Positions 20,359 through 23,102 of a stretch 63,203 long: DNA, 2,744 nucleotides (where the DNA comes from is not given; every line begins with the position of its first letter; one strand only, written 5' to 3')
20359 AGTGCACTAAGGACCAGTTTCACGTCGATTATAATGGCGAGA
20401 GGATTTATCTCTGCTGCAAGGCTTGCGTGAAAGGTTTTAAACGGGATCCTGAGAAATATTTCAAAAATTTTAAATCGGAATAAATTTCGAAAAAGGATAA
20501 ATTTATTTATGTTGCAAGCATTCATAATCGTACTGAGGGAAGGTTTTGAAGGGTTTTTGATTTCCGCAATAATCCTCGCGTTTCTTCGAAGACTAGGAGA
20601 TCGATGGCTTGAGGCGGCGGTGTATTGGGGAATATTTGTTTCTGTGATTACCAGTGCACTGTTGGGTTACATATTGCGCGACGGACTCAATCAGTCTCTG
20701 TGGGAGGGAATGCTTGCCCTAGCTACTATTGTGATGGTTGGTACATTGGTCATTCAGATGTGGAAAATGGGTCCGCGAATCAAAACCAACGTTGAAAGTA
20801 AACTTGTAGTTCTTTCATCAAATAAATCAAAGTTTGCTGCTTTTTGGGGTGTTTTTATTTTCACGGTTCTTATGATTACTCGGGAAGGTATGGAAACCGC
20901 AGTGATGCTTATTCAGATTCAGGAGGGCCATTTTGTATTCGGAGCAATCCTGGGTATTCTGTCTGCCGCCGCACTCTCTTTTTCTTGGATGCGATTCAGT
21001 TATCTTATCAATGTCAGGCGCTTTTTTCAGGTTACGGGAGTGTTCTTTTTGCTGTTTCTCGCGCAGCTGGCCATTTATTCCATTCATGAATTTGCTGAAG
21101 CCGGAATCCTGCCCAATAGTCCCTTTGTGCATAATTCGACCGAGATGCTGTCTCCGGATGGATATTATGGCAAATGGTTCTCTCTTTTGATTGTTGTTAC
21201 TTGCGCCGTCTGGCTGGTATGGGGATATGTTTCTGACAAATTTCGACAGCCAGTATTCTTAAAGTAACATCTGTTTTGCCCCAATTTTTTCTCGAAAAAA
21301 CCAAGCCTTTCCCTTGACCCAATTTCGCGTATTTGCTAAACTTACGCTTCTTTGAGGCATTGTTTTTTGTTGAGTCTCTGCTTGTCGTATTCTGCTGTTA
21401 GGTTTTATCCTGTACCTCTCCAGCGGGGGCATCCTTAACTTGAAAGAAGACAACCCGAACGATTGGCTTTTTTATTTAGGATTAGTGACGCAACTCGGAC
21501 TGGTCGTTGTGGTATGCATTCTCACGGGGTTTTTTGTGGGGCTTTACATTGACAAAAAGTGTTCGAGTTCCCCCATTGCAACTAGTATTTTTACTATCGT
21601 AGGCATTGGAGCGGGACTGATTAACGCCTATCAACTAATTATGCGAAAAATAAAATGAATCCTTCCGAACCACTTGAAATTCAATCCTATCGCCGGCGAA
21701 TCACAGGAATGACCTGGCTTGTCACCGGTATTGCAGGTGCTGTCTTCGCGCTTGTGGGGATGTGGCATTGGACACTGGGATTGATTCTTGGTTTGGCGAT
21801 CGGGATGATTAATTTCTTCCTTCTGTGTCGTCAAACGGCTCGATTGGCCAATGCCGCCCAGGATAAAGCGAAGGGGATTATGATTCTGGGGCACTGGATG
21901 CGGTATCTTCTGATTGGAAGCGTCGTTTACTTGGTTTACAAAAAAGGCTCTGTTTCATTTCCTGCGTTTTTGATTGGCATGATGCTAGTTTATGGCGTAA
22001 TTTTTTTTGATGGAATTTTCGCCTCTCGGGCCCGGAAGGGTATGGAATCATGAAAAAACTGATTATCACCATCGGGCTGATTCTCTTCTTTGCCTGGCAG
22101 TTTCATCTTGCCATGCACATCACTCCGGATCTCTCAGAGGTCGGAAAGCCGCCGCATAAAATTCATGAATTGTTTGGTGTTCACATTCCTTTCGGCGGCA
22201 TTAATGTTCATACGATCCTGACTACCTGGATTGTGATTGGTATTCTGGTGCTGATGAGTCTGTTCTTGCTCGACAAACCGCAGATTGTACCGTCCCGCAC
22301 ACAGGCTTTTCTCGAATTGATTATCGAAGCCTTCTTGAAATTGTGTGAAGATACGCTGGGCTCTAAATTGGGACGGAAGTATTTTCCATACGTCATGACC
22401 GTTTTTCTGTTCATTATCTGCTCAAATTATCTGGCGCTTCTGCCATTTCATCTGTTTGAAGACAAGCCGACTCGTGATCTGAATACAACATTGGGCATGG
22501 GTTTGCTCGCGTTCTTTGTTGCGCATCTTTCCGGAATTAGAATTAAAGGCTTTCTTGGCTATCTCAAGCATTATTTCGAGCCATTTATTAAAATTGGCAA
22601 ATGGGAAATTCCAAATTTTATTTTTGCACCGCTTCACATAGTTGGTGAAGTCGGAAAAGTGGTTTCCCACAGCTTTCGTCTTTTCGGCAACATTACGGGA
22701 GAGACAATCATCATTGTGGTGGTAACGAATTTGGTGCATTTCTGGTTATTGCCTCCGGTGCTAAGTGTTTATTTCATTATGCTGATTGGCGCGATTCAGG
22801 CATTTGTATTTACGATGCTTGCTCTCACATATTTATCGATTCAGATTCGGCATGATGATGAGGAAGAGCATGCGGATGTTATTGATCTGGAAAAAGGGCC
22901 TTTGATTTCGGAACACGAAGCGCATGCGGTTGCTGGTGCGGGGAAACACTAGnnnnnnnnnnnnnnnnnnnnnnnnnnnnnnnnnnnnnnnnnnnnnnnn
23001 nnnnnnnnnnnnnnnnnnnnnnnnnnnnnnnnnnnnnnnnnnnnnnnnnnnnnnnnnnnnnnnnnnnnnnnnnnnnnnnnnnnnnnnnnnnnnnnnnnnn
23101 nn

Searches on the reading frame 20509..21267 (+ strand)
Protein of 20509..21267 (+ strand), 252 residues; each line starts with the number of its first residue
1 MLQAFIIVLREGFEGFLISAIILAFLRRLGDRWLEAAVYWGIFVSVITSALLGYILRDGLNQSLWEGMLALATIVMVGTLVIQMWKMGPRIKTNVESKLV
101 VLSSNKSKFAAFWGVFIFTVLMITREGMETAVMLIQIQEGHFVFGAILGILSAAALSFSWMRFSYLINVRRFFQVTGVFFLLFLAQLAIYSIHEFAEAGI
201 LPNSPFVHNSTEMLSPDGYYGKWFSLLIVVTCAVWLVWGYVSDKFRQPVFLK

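Call 79: search_protein_families(library=pfam, proteins=[window:20509-21267:+], max_evalue=0.00001)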
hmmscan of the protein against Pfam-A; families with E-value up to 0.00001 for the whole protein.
window:20509-21267:+ (252 aa): 1 family
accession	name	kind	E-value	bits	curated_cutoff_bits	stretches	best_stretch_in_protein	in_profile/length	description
PF03239.20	FTR1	-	5.3e-26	92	25.3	1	1-199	1-213/284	Iron permease FTR1 family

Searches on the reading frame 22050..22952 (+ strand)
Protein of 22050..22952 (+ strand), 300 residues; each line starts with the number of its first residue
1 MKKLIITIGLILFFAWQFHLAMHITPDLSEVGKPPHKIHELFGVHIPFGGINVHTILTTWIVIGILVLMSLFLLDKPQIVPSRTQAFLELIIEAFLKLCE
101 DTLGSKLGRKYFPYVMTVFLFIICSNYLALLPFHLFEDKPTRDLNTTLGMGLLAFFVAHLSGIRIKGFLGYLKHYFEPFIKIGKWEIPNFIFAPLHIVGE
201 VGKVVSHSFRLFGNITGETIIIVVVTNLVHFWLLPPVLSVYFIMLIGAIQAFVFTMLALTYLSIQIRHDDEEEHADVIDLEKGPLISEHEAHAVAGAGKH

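Call 79: search_protein_families(library=pfam, proteins=[window:22050-22952:+], max_evalue=0.00001)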
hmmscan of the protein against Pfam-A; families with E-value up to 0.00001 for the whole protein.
window:22050-22952:+ (300 aa): 1 family
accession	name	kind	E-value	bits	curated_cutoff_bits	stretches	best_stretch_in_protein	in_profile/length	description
PF00119.25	ATP-synt_A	-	6.4e-46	157.4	33.9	1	56-263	1-217/217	ATP synthase A chain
